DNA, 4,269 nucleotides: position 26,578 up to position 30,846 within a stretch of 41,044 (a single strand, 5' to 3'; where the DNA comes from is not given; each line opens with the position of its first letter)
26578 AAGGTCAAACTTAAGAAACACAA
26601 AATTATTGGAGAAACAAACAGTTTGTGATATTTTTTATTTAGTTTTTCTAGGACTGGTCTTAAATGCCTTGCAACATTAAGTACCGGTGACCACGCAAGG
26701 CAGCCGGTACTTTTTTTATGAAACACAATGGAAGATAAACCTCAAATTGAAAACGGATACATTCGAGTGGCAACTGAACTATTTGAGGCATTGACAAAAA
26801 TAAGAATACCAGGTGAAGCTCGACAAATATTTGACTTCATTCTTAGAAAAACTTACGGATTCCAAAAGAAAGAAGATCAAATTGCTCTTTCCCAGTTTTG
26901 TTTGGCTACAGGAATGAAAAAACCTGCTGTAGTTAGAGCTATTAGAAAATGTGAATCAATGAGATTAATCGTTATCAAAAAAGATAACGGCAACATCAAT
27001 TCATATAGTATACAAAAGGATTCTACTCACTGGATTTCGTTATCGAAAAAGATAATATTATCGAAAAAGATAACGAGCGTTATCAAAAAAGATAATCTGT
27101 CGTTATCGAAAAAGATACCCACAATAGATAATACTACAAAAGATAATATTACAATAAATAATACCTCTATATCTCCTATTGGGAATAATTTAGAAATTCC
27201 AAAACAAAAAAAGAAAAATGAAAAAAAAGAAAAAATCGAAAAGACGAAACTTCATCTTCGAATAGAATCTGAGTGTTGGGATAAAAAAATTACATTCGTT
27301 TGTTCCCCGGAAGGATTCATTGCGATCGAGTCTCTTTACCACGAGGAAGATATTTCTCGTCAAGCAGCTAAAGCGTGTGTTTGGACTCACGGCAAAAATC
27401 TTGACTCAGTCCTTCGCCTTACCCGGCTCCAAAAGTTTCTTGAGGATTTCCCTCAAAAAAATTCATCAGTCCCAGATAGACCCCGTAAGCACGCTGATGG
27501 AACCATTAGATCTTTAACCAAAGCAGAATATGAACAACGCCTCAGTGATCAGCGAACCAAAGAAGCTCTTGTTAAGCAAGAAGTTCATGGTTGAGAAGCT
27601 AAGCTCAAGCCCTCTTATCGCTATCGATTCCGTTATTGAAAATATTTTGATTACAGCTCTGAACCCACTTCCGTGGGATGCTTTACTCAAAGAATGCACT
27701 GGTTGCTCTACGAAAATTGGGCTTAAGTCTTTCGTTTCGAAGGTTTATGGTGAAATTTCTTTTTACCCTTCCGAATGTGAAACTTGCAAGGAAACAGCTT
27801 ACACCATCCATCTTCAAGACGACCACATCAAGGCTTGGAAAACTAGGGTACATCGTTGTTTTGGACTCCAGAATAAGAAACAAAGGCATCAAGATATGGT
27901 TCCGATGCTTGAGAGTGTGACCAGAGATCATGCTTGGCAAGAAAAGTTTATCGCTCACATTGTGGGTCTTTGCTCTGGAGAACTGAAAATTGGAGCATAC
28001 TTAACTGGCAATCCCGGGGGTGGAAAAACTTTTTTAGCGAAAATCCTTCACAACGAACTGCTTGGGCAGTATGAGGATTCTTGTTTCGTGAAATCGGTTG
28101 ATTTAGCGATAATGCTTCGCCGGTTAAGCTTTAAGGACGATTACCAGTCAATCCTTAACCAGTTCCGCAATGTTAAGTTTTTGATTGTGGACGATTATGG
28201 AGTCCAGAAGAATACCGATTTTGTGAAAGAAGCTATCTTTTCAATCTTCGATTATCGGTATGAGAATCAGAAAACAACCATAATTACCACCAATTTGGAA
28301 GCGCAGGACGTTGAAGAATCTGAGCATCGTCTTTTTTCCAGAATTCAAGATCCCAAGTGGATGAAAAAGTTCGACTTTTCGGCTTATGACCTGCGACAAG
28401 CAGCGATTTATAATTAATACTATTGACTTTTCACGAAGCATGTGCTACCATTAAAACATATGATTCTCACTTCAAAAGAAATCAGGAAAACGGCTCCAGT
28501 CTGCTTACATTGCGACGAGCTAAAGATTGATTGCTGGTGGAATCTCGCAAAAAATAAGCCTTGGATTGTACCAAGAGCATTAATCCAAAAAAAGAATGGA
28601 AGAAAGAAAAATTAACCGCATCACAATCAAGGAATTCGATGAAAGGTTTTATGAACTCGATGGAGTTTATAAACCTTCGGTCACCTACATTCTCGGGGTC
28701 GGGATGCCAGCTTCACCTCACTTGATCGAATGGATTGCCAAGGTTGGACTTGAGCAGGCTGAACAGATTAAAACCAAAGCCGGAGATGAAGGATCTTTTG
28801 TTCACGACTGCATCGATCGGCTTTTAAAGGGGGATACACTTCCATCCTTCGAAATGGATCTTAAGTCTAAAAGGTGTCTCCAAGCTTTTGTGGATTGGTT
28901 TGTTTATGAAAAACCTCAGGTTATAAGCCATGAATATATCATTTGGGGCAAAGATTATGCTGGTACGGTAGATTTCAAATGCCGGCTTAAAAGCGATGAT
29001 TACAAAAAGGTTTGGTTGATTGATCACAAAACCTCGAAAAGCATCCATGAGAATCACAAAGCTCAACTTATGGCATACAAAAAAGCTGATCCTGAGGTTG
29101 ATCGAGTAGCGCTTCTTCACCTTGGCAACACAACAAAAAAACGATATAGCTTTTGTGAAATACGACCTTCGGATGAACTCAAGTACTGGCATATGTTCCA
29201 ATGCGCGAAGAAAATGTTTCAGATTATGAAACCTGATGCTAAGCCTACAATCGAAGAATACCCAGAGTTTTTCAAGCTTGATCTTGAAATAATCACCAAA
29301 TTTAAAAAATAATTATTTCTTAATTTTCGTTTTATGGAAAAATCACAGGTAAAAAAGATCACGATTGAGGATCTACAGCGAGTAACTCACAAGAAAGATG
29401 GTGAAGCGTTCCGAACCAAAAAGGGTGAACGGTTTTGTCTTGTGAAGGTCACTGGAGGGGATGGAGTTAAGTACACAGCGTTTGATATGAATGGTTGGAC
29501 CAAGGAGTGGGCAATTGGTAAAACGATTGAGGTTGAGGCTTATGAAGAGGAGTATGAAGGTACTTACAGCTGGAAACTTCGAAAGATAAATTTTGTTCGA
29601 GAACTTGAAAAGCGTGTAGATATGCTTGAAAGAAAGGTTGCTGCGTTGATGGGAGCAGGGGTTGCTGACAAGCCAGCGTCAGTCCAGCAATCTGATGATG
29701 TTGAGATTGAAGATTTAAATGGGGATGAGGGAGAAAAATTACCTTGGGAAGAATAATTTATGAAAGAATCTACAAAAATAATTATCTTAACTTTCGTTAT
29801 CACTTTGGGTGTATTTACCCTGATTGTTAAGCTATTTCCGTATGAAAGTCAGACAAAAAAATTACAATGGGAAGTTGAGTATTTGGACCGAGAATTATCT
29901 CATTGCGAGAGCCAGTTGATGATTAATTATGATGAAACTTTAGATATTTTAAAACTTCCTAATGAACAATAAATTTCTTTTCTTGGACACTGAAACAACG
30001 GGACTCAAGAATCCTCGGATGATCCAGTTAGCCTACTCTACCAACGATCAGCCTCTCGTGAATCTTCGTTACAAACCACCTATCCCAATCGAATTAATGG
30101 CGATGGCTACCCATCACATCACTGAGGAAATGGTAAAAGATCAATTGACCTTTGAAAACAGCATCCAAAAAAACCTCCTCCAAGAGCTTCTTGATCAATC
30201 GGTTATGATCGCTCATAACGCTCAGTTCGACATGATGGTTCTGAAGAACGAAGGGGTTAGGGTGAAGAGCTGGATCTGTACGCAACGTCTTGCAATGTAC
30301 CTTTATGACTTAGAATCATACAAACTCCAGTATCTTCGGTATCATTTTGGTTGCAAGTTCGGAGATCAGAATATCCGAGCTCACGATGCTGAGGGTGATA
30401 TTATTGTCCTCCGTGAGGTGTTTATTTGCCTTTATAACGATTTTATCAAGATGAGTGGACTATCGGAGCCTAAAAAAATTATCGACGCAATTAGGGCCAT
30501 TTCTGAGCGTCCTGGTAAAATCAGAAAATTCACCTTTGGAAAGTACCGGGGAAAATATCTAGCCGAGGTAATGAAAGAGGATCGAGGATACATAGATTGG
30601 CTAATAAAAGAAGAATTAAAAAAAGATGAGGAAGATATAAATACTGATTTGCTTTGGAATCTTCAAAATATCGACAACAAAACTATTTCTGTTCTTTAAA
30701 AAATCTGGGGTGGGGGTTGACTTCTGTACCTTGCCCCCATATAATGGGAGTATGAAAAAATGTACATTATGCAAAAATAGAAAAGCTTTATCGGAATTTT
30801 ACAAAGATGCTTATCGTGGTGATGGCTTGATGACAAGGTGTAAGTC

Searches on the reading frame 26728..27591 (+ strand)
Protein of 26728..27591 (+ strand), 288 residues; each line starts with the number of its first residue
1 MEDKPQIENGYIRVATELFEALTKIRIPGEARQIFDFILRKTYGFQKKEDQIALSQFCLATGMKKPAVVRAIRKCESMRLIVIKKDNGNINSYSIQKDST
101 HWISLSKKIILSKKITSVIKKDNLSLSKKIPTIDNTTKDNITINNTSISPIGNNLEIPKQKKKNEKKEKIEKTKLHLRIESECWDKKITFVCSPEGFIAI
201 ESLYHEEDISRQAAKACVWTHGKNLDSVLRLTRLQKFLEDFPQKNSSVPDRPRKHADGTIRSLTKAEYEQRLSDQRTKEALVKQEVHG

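Call 13: search_protein_families(library=pfam, proteins=[window:26728-27591:+], max_evalue=0.01)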
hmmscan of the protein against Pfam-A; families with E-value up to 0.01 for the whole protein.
window:26728-27591:+ (288 aa): 1 family
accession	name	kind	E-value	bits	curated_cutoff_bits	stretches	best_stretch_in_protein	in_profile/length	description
PF04492.19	Phage_rep_O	-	1.7e-18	67.4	28.7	1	6-91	4-89/95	Bacteriophage replication protein O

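Call 14: search_protein_families(library=phrogs, proteins=[window:26728-27591:+], max_evalue=0.001)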
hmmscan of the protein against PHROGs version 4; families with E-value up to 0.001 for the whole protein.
window:26728-27591:+ (288 aa): 7 families
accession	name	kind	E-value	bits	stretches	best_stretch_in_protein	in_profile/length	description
phrog_678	-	DNA, RNA and nucleotide metabolism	5.7e-23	83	1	7-185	28-229/346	replication initiation O-like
phrog_277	-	DNA, RNA and nucleotide metabolism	2.9e-17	63.9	1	7-171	25-189/318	replication initiation O-like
phrog_16826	-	DNA, RNA and nucleotide metabolism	1.8e-16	61.3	1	4-176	4-169/341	DnaD-like helicase loader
phrog_2365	-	DNA, RNA and nucleotide metabolism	7.6e-15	56.5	1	7-172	25-195/232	replication initiation O-like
phrog_18020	-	DNA, RNA and nucleotide metabolism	2e-13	51.8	1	27-144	29-139/248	replication initiation O-like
phrog_345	-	DNA, RNA and nucleotide metabolism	3.6e-10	41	1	8-172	24-197/297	replication initiation O-like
phrog_21732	-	unknown function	1.9e-05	25.2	1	9-96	6-92/360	-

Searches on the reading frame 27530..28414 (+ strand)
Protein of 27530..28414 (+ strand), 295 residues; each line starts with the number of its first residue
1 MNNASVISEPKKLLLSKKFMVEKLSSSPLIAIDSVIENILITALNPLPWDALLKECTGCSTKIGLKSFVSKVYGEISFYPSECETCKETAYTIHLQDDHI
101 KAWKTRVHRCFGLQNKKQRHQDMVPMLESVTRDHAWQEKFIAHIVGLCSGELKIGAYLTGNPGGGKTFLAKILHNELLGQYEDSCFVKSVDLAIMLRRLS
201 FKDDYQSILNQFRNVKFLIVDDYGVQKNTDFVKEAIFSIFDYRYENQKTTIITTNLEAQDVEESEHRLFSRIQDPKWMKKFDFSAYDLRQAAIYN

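Call 13: search_protein_families(library=pfam, proteins=[window:27530-28414:+], max_evalue=0.01)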
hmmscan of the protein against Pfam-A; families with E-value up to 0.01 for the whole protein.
window:27530-28414:+ (295 aa): 6 families
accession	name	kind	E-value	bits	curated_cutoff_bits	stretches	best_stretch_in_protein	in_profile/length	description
PF01695.23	IstB_IS21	-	6e-12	46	24.1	1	137-257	76-195/238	IstB-like ATP binding protein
PF00308.24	Bac_DnaA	-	3.7e-07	30.9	23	1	157-273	38-156/162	Bacterial DnaA ATPAse domain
PF00910.28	RNA_helicase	-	0.0013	19.7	21.5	1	157-240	2-71/105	RNA helicase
PF13401.12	AAA_22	-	0.0029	18.4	27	1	157-213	9-59/130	AAA domain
PF20720.3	nSTAND3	-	0.0044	17.2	27.2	1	158-190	22-54/155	Novel STAND NTPase 3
PF00004.35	AAA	-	0.0088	16.9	21.2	0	157-181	2-23/131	ATPase family associated with various cellular activities (AAA)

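Call 14: search_protein_families(library=phrogs, proteins=[window:27530-28414:+], max_evalue=0.001)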
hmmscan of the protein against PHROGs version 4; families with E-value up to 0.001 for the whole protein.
window:27530-28414:+ (295 aa): 5 families
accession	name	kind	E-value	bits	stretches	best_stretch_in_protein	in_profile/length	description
phrog_50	-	DNA, RNA and nucleotide metabolism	1.2e-28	101.6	1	152-273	368-494/570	DnaC-like helicase loader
phrog_3277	-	DNA, RNA and nucleotide metabolism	4.2e-22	79.8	1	153-274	10-140/168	DnaC-like helicase loader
phrog_26922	-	DNA, RNA and nucleotide metabolism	1.2e-13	52.4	1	208-274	5-72/92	DnaC-like helicase loader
phrog_15321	-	unknown function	4e-05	24.7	1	213-263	6-62/93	-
phrog_168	-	DNA, RNA and nucleotide metabolism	7.8e-05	23.5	1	155-269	45-151/314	clamp loader of DNA polymerase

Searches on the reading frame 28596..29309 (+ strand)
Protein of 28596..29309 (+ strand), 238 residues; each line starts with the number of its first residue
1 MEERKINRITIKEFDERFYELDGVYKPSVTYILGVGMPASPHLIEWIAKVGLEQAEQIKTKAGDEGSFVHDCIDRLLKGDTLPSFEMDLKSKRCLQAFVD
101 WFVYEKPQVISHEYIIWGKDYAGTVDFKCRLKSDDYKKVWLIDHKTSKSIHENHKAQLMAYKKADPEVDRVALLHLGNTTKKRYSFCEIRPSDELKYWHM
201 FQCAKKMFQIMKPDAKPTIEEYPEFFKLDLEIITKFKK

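Call 13: search_protein_families(library=pfam, proteins=[window:28596-29309:+], max_evalue=0.01)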
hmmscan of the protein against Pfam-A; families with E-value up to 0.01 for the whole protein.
window:28596-29309:+ (238 aa): 0 families

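Call 14: search_protein_families(library=phrogs, proteins=[window:28596-29309:+], max_evalue=0.001)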
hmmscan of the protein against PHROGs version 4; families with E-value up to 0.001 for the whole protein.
window:28596-29309:+ (238 aa): 2 families
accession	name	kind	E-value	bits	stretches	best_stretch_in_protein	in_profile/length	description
phrog_298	-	DNA, RNA and nucleotide metabolism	5.6e-28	99.1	1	13-202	52-250/293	exonuclease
phrog_1218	-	DNA, RNA and nucleotide metabolism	8.1e-06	26.3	1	120-163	139-183/364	exonuclease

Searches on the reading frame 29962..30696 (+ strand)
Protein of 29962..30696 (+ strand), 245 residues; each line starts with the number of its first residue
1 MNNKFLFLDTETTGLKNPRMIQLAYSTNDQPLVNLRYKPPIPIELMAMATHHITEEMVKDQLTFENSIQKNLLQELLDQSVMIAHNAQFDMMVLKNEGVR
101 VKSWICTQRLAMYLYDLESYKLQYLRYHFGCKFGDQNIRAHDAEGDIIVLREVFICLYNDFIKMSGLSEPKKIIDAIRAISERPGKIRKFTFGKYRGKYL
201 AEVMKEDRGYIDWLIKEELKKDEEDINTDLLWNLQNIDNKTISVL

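Call 13: search_protein_families(library=pfam, proteins=[window:29962-30696:+], max_evalue=0.01)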
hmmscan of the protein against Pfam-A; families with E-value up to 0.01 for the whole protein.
window:29962-30696:+ (245 aa): 4 families
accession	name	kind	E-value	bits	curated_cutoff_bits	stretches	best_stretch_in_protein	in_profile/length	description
PF00929.31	RNase_T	-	1e-11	46.1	24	1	7-154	2-164/164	Exonuclease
PF20600.3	ExoX-like_C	-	1.4e-11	44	26.5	1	190-217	1-28/30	Exodeoxyribonuclease X-like C-terminal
PF01612.26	DNA_pol_A_exo1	-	9.2e-07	29.3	23.6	1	50-128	48-126/173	3'-5' exonuclease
PF13482.12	RNase_H_2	-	0.00043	20.7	22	0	54-102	33-84/165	RNase_H superfamily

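Call 14: search_protein_families(library=phrogs, proteins=[window:29962-30696:+], max_evalue=0.001)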
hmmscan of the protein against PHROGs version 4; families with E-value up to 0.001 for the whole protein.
window:29962-30696:+ (245 aa): 6 families
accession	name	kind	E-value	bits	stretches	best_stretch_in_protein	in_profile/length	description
phrog_192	-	DNA, RNA and nucleotide metabolism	6.8e-46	158.3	1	1-239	104-354/397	DNA polymerase exonuclease subunit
phrog_17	-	DNA, RNA and nucleotide metabolism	3.2e-13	49.6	1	1-164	668-831/1445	DNA polymerase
phrog_12241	-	DNA, RNA and nucleotide metabolism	1.7e-06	28.2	1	3-135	127-254/502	DNA polymerase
phrog_10048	-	unknown function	5.5e-06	26.8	1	184-233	186-234/273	-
phrog_14632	-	DNA, RNA and nucleotide metabolism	1.1e-05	25.4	1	4-154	83-239/380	DNA polymerase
phrog_12402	-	unknown function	0.00068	20.5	0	172-218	214-260/280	-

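Call 22: find_related_loci(query=window:29962-30696:+, collection=viral_contigs, flank=4000)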
Query window:29962-30696:+ (245 aa) in viral_contigs; peptide patterns used: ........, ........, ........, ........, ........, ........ (x = any residue, [..] = any of these).
9 stretches matched a pattern, but none encodes a relative of the query by tblastn (E <= 1e-3).

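Call 31: find_homologous_proteins(query=window:29962-30696:+, max_evalue=1e-20)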
Query window:29962-30696:+ (245 aa): 312 proteins with E <= 1e-20 among 740 candidates; the best 120 are listed.
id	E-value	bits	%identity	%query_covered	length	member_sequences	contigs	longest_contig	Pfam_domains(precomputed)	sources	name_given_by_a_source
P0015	3.3e-161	552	100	100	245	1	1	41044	PF00929.32,PF01612.27,PF20600.4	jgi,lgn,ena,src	-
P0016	2.2e-57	212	46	92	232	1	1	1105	PF00929.32,PF01612.27,PF20600.4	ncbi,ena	-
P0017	2.9e-54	202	46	86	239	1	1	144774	PF00929.32,PF01612.27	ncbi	-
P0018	1.1e-53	200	44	96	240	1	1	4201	PF00929.32,PF01612.27,PF20600.4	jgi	jgi:DNA polymerase III epsilon subunit-like protein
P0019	1.1e-53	200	43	91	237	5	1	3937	PF00929.32,PF01612.27,PF20600.4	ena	-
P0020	3.2e-53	199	45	95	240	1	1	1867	PF00929.32,PF01612.27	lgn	-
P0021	5.3e-53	198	44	93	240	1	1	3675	PF00929.32,PF01612.27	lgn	-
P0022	6.5e-53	198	46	86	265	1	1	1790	PF00929.32,PF01612.27,PF20600.4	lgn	-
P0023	1.3e-52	197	44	90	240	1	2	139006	PF00929.32,PF01612.27,PF20600.4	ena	-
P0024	1.7e-52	196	43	98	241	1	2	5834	PF00929.32,PF01612.27,PF20600.4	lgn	-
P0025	2.0e-52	196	46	95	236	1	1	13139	PF00929.32,PF20600.4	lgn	-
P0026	2.0e-52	196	43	95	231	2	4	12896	PF00929.32,PF01612.27,PF20600.4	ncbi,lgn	-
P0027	2.9e-52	196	44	92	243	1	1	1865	PF00929.32,PF01612.27,PF20600.4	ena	-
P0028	4.8e-52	195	44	94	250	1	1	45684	PF00929.32,PF01612.27,PF20600.4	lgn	-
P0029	8.1e-52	194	44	91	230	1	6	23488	PF00929.32,PF01612.27,PF20600.4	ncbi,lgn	ncbi:MAG TPA: exonuclease domain-containing protein [Candidatus Paceibacterota bacterium]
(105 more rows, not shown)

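Call 48: find_related_loci(query=A2, collection=viral_contigs, flank=4000)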
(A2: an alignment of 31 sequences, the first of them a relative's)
Query A2 (245 aa) in viral_contigs; peptide patterns used: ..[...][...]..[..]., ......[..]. (x = any residue, [..] = any of these).
599 stretches matched a pattern (row limit reached: there are more); 124 encode a relative of the query (tblastn E <= 1e-3); the best 80 are kept; 80 distinct loci.
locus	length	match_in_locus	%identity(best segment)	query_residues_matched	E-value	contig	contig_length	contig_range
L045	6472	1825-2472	43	2-234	6e-51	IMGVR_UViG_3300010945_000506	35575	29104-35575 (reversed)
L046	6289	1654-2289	39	6-222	1e-46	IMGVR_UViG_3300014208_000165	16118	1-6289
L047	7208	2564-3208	40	6-218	3e-46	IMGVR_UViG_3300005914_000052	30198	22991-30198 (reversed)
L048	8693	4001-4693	38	4-216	1e-35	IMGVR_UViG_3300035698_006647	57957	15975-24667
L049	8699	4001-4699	40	4-236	4e-46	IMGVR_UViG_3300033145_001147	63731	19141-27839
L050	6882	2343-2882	35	6-189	7e-30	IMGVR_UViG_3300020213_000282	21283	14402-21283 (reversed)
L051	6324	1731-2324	36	8-216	3e-28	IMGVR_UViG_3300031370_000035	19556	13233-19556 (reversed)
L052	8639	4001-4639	35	1-224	5e-28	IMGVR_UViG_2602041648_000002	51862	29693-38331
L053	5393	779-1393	35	8-224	5e-28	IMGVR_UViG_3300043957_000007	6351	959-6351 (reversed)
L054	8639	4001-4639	34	1-224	9e-28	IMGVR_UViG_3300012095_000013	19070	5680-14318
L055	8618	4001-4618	34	8-224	3e-27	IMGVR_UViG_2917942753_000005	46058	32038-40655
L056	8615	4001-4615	35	8-224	9e-27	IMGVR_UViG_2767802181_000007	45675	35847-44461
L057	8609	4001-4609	34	8-222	7e-27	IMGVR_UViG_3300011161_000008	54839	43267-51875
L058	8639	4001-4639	33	1-224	1e-26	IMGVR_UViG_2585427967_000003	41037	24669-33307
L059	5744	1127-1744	34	8-224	4e-26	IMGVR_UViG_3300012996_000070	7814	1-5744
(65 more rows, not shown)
